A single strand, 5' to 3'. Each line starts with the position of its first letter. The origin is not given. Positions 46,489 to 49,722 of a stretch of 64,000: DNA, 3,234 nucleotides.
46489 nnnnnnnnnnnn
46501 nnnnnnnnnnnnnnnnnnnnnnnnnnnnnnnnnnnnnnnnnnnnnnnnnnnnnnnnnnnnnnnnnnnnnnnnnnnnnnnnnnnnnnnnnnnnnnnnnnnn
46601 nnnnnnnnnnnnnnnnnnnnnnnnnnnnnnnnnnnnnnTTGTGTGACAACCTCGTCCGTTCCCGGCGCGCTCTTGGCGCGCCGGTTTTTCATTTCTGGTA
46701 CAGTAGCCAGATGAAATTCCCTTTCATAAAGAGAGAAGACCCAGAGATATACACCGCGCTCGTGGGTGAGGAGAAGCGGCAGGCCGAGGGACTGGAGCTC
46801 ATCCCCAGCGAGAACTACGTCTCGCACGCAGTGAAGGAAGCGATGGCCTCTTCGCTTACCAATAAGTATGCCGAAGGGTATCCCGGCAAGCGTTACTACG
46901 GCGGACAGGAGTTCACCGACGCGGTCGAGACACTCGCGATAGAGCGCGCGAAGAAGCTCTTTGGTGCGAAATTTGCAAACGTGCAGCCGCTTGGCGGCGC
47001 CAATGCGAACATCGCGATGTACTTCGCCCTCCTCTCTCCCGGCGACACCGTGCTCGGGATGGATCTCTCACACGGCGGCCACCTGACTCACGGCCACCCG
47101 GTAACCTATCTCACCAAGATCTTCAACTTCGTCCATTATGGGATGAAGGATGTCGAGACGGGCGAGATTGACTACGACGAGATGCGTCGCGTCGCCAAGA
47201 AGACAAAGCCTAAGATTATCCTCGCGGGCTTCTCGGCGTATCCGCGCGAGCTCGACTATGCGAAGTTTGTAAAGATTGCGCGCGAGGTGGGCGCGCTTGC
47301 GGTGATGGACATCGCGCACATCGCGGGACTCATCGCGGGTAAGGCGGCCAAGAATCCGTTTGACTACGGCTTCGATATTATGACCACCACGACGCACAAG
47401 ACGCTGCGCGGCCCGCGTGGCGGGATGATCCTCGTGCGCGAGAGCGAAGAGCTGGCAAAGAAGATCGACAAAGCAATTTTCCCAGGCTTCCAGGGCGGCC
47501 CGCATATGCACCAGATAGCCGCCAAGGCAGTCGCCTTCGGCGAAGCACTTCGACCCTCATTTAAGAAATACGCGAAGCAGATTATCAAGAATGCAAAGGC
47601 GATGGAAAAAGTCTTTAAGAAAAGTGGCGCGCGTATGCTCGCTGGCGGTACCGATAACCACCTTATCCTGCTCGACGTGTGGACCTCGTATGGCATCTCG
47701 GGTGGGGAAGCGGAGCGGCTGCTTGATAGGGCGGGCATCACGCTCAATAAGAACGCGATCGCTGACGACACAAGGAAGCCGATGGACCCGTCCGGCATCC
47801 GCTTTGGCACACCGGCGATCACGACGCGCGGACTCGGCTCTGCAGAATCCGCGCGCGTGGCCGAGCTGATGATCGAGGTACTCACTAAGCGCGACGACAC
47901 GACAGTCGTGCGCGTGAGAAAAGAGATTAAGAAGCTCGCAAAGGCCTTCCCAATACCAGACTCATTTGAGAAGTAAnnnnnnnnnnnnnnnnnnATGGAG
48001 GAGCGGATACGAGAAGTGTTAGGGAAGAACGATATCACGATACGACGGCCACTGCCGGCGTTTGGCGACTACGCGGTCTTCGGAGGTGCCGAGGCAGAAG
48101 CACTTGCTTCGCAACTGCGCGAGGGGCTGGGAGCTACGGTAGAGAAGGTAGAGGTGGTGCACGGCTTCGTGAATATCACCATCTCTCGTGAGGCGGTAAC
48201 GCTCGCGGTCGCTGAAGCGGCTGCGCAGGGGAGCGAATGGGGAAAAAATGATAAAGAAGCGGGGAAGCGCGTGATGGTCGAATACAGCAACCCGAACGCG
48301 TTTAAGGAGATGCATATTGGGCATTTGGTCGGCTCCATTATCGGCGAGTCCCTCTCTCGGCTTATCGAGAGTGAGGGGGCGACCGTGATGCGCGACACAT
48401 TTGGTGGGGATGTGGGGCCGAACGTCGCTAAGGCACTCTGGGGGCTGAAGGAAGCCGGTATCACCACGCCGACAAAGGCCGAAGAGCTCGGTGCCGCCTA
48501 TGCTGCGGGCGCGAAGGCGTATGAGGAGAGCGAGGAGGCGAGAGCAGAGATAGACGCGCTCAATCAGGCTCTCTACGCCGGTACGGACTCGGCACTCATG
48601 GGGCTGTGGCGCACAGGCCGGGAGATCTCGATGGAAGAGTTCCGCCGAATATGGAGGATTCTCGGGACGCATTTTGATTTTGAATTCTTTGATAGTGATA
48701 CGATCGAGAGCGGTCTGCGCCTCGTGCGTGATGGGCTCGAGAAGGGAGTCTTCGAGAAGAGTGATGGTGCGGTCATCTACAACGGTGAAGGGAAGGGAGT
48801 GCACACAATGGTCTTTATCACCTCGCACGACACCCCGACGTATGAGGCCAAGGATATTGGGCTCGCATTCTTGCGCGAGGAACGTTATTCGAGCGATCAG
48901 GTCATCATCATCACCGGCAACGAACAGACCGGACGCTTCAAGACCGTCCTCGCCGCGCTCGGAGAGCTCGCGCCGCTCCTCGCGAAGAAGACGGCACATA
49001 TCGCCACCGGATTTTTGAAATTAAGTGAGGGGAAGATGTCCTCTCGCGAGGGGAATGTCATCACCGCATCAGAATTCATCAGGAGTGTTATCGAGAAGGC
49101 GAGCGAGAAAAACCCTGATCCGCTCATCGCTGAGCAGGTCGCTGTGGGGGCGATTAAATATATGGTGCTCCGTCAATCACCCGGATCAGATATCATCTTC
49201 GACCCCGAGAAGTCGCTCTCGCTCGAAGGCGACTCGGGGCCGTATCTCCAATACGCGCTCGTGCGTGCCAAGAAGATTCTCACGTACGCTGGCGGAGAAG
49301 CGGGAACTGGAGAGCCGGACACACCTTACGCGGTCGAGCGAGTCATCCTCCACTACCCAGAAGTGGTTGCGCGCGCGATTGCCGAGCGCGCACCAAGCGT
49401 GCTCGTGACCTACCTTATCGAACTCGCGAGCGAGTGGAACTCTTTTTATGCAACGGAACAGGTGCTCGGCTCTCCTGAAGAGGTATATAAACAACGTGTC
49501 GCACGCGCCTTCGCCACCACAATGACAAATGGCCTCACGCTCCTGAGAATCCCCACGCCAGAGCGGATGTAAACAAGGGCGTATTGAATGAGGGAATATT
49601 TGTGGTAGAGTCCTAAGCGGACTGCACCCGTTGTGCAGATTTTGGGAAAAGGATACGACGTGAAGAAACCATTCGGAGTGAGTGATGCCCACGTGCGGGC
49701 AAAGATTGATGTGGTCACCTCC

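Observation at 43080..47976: dTMP/dTTP and folate one-carbon gene cluster: folA divergent from thyX, dcd-like, tmk and glyA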

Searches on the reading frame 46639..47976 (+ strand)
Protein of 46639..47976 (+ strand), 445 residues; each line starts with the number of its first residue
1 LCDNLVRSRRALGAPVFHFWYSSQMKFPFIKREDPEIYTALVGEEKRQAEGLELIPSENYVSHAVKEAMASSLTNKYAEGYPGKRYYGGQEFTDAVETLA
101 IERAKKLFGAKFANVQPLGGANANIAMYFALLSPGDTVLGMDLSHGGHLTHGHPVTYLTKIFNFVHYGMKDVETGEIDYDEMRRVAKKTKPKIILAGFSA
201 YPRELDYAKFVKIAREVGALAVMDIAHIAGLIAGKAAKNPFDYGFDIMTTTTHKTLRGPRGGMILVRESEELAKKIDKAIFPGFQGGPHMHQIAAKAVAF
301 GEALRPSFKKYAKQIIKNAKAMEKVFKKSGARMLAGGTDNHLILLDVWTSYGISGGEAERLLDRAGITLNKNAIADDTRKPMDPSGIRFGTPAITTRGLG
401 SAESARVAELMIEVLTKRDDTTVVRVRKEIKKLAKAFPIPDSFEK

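Call 3: search_protein_families(library=pfam, proteins=[window:46639-47976:+], max_evalue=0.01)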
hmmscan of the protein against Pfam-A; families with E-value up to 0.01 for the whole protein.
window:46639-47976:+ (445 aa): 4 families
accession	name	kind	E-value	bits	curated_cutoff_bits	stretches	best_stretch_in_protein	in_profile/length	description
PF00464.25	SHMT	-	5.3e-151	503.2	27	1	31-410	2-398/399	Serine hydroxymethyltransferase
PF00155.27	Aminotran_1_2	-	7.3e-09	35.7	19.7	1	87-335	42-299/361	Aminotransferase class I and II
PF01053.26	Cys_Met_Meta_PP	-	0.00026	20.1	27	1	105-278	62-224/381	Cys/Met metabolism PLP-dependent enzyme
PF00266.25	Aminotran_5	-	0.0059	16.1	21.5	0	132-268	85-215/371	Aminotransferase class-V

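Call 4: search_protein_families(library=ncbifam, proteins=[window:46639-47976:+], max_evalue=0.01)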
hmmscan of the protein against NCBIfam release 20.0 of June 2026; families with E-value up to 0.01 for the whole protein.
window:46639-47976:+ (445 aa): 11 families
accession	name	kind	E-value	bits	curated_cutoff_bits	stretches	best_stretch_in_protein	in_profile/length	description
NF000586.1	PRK00011.1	subfamily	1.2e-171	570.9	335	1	34-439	1-403/404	serine hydroxymethyltransferase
NF010094.0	PRK13580.1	equivalog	4.3e-129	431.3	735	2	137-422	170-452/496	glycine hydroxymethyltransferase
TIGR04506.1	F_threo_transal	equivalog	9.4e-38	130.3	650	1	42-433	11-397/609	fluorothreonine transaldolase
NF003346.0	PRK04366.1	equivalog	8.2e-06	24.8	441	1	164-262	188-284/487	aminomethyl-transferring glycine dehydrogenase subunit GcvPB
TIGR03576.1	pyridox_MJ0158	hypoth_equivalog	2.7e-05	23.5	304.45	1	206-278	156-226/346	TIGR03576 family pyridoxal phosphate-dependent enzyme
TIGR01977.1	am_tr_V_EF2568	hypoth_equivalog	8.8e-05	21.7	377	1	153-272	101-218/376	cysteine desulfurase family protein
NF005394.0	PRK06939.1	equivalog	0.00011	21.1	460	1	120-336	111-323/397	glycine C-acetyltransferase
TIGR00858.1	bioF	equivalog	0.00021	20.1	426.45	1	118-327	88-291/365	8-amino-7-oxononanoate synthase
NF040779.1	Sec_lyase_SclA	exception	0.00046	19.2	525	1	130-287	80-226/378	selenocysteine lyase SclA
NF005961.0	PRK08045.1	equivalog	0.0015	17.2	690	1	180-258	127-202/386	cystathionine gamma-synthase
NF006450.0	PRK08776.1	equivalog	0.0023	16.7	730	1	79-288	44-243/405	O-succinylhomoserine (thiol)-lyase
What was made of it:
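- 46711..47976 (+): glyA, serine hydroxymethyltransferase, 421 aa. Probably co-transcribed with argS (18-nt gap, no hairpin). Pfam SHMT, E=5e-151; NF000586 571 against 335 (calls 3, 4).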

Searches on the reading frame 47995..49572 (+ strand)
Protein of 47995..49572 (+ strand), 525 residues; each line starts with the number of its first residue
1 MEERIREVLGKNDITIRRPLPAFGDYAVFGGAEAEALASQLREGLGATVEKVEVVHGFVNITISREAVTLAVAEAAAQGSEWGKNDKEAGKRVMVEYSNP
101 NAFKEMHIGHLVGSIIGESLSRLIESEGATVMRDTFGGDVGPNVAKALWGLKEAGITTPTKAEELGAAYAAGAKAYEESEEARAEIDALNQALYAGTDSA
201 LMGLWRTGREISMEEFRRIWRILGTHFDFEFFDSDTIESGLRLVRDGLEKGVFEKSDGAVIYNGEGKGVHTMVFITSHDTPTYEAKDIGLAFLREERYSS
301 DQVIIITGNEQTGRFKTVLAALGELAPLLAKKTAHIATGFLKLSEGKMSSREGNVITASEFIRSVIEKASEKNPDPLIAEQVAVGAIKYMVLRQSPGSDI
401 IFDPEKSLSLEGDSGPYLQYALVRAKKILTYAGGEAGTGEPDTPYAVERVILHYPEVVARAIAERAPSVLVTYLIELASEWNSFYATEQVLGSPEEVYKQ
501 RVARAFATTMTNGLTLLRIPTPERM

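Call 3: search_protein_families(library=pfam, proteins=[window:47995-49572:+], max_evalue=0.01)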
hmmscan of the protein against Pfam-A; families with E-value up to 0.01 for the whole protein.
window:47995-49572:+ (525 aa): 3 families
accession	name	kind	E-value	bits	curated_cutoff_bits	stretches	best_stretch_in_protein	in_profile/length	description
PF00750.26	tRNA-synt_1d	-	5e-29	101.8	23.3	1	79-403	9-348/349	tRNA synthetases class I (R), catalytic domain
PF05746.21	DALR_1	-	3e-18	66.4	22.3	1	418-525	1-117/117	DALR anticodon binding domain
PF00133.28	tRNA-synt_1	-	0.0015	17.8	22.7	0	86-139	19-70/414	tRNA synthetases class I (I, L, M and V)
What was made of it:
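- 47995..49572 (+): argS: conserved right border of the slot. Pfam tRNA-synt_1d + DALR_1 (call 3).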
